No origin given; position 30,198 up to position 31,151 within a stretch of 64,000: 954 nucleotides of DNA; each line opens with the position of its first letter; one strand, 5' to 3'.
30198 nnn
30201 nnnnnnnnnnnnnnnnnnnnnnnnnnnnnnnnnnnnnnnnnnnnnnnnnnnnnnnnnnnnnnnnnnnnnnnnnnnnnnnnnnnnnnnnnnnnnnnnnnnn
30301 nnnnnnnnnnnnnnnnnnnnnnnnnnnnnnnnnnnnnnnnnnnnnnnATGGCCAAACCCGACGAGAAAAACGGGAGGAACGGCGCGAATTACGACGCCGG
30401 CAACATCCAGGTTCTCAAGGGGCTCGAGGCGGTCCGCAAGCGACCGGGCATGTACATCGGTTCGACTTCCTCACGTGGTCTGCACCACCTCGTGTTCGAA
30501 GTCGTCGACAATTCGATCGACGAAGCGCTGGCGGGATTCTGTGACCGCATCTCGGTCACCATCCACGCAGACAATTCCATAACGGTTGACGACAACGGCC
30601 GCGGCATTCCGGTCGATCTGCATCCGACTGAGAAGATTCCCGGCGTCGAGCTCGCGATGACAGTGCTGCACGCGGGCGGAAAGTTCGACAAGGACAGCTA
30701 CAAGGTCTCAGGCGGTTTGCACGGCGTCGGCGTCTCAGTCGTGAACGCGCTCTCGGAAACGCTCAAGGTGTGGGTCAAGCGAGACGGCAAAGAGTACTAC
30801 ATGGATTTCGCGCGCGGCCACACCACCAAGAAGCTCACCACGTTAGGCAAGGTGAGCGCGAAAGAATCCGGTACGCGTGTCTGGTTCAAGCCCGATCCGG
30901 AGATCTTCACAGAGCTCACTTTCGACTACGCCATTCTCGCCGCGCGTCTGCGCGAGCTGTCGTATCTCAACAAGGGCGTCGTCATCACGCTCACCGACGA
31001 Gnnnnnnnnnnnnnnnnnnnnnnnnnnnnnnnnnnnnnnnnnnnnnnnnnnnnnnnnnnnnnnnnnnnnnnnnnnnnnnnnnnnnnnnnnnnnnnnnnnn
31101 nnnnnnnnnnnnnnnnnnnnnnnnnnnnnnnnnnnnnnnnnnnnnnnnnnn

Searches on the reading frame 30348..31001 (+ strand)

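Call 96: search_protein_families(library=pfam, proteins=[window:30348-31001:+], max_evalue=0.00001)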
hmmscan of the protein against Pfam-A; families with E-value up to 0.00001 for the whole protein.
window:30348-31001:+ (218 aa): 1 family
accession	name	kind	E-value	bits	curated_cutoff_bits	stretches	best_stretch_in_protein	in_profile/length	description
PF02518.31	HATPase_c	-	4.2e-20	72.7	26.4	1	42-184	3-109/111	Histidine kinase-, DNA gyrase B-, and HSP90-like ATPase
